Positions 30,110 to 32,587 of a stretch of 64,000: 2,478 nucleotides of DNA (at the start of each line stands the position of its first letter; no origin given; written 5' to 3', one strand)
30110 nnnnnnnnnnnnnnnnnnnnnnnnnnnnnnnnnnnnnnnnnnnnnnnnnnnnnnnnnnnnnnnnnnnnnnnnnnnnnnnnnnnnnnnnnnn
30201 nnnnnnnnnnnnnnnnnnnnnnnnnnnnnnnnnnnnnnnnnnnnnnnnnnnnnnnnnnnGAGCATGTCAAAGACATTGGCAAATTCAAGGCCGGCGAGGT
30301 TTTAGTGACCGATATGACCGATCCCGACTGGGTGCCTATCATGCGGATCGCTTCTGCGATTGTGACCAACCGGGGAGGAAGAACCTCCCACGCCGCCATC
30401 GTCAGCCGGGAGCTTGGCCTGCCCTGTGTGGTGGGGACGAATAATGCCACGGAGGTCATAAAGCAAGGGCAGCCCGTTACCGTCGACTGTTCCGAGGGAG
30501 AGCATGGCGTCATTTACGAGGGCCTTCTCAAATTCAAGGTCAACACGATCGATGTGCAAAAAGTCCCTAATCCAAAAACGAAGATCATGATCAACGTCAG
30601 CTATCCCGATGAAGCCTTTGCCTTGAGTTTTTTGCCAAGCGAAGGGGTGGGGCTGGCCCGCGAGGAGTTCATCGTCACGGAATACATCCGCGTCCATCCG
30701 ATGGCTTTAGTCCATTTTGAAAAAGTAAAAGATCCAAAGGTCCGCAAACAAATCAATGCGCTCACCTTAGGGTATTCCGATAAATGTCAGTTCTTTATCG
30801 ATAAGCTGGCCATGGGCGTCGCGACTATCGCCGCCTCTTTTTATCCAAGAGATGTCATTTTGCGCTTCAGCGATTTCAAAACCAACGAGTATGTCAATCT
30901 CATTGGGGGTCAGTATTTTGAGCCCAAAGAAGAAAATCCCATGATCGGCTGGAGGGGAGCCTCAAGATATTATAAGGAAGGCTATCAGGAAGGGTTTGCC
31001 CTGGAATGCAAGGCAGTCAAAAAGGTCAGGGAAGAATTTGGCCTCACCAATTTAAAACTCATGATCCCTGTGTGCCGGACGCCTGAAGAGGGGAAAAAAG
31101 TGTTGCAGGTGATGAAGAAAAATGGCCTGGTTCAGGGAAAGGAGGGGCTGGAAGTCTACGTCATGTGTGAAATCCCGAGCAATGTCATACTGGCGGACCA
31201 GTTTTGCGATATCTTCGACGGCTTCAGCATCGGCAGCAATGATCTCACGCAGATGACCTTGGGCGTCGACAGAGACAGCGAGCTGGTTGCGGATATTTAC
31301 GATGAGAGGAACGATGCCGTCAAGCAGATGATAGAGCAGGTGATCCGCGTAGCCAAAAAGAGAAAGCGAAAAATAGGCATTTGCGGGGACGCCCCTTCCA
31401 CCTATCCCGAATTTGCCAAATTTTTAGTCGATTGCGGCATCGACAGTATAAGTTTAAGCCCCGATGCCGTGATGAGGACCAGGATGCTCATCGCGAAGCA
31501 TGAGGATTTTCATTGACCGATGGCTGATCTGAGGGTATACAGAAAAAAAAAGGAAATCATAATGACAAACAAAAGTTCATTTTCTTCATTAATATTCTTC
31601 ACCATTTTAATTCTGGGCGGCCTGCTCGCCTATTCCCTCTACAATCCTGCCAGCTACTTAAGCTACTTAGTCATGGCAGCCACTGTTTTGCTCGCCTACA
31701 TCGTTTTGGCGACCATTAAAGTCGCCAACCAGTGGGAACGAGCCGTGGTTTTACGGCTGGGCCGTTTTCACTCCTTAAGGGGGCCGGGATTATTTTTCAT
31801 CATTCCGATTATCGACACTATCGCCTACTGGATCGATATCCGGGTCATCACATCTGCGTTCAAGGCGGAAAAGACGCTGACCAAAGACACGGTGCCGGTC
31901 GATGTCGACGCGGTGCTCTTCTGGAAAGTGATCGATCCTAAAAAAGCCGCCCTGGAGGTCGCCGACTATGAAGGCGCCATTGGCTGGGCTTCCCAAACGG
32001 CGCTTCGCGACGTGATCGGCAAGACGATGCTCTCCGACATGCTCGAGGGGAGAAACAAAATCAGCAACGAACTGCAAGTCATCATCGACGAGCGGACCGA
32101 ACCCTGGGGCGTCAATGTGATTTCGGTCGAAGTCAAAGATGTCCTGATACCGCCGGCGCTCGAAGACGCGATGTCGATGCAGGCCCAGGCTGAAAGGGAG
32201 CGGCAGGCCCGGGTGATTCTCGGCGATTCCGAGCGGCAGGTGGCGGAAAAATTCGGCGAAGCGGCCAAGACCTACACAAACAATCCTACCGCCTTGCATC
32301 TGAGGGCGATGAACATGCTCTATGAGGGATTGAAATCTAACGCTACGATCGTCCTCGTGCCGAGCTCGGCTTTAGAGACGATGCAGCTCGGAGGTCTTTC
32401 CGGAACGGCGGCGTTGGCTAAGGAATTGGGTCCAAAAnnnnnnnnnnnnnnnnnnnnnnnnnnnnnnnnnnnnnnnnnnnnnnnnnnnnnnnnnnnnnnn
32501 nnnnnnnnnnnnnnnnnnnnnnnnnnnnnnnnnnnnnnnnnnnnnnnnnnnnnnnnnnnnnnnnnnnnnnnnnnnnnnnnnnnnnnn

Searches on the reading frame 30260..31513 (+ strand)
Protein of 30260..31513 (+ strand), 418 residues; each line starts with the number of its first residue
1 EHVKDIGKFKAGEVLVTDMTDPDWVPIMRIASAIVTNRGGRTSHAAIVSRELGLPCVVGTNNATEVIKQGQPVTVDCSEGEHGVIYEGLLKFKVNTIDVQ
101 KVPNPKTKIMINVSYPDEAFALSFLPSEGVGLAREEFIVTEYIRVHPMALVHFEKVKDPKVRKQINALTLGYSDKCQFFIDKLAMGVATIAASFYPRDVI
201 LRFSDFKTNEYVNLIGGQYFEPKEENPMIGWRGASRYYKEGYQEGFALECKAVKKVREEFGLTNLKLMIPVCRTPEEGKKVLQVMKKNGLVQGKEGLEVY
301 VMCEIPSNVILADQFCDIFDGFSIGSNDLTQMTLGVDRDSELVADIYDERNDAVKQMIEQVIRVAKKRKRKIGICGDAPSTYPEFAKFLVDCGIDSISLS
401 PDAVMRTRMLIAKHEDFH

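Call 26: search_protein_families(library=pfam, proteins=[window:30260-31513:+], max_evalue=0.00001)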
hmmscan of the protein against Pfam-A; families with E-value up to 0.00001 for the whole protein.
window:30260-31513:+ (418 aa): 2 families
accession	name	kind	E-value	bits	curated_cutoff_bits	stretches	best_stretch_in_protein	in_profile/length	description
PF02896.24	PEP-utilizers_C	-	4.9e-65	220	22.8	1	100-414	13-291/293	PEP-utilising enzyme, PEP-binding domain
PF00391.29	PEP-utilizers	-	9.7e-30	102.4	23.1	1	9-80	1-72/72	PEP-utilising enzyme, mobile domain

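Call 31: search_solved_structures(query=window:30260-31513:+, max_evalue=1e-10)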
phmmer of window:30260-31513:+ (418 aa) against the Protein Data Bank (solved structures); distinct sequences matched with E-value up to 1e-10: 28.
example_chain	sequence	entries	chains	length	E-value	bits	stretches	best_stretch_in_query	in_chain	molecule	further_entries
2ols_A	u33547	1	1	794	2.1e-154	517.3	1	5-413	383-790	Phosphoenolpyruvate synthase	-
9dae_A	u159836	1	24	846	1.4e-120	405.9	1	2-414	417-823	Phosphoenolpyruvate synthase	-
8a8e_A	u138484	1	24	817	1.8e-78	267.3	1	4-415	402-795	Phosphoenolpyruvate synthase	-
2hro_A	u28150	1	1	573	3.8e-32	114.7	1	222-412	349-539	Phosphoenolpyruvate-protein phosphotransferase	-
2wqd_A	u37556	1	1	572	6.6e-31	110.6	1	222-411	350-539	PHOSPHOENOLPYRUVATE-PROTEIN PHOSPHOTRANSFERASE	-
2kx9_A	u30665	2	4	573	5.1e-28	101.1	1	221-412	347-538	Phosphoenolpyruvate-protein phosphotransferase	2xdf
2hwg_A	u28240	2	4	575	5.1e-28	101.1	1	221-412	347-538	Phosphoenolpyruvate-protein phosphotransferase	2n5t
2l5h_A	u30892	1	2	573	6.6e-27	97.5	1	221-412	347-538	Phosphoenolpyruvate-protein phosphotransferase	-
6vbj_A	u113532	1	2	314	4.9e-23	84.7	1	222-411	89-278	Phosphoenolpyruvate-protein phosphotransferase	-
2xz7_A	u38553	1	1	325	8.2e-21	77.4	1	221-411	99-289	PHOSPHOENOLPYRUVATE-PROTEIN KINASE (PTS SYSTEM EI COMPONENT IN BACTERIA)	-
2bg5_A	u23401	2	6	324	8.5e-21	77.4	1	221-411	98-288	PHOSPHOENOLPYRUVATE-PROTEIN KINASE | PHOSPHOENOLPYRUVATE-PROTEIN KINASE (PTS SYSTEM EI COMPONENT IN BACTERIA)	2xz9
6vu0_A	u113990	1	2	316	1.8e-20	76.3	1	221-412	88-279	PEP-protein phosphotransferase system enzyme I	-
1vbg_A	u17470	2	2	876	1.8e-20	76.3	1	223-411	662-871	pyruvate,orthophosphate dikinase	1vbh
2dik_A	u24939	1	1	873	1.4e-19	73.3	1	14-412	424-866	PROTEIN (PYRUVATE PHOSPHATE DIKINASE)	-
1dik_A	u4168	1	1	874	1.4e-19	73.3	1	14-412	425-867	PYRUVATE PHOSPHATE DIKINASE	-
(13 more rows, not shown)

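Call 62: search_protein_representatives(protein=window:30260-31513:+)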
Query: 418 residues. Proteins with E-value up to 0.001 (for the whole library): 38799; up to 1e-10: 18925; up to 1e-30: 1658. The best 150 are listed.
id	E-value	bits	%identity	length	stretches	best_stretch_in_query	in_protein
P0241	1.1e-175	600.6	69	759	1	42-409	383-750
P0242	1.3e-173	593.8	62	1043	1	7-413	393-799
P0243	1.6e-165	567.2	61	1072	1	2-414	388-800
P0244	2.4e-165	566.6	66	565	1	42-415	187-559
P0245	1.4e-162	557.5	63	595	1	28-415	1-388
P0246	2.2e-162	556.8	63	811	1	3-412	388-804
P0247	2.6e-161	553.3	61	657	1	4-407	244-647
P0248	3.5e-158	543.0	58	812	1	8-413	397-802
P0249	1.7e-157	540.8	58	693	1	4-415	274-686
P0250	1.5e-154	531.1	60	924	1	5-411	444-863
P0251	6.4e-154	529.0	57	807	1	8-407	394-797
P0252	6.6e-154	528.9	58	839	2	3-413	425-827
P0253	8.9e-153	525.2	56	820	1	6-415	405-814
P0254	2.0e-152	524.0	55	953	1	3-415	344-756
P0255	1.5e-151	521.2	57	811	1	1-414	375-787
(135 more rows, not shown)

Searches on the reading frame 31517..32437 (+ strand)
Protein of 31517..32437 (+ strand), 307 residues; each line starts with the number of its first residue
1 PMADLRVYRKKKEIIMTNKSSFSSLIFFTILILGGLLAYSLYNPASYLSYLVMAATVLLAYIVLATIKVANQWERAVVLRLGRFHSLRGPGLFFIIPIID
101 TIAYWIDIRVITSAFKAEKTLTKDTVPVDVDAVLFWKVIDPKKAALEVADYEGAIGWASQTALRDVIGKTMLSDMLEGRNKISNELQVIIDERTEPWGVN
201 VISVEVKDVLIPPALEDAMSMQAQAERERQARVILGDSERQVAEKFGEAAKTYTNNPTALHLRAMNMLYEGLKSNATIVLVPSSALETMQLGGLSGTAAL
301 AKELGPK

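Call 26: search_protein_families(library=pfam, proteins=[window:31517-32437:+], max_evalue=0.00001)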
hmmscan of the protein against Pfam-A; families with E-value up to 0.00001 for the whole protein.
window:31517-32437:+ (307 aa): 1 family
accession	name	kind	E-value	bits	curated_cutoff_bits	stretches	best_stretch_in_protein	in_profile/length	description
PF01145.31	Band_7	-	5.2e-38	131.3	23.6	1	69-234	2-170/176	SPFH domain / Band 7 family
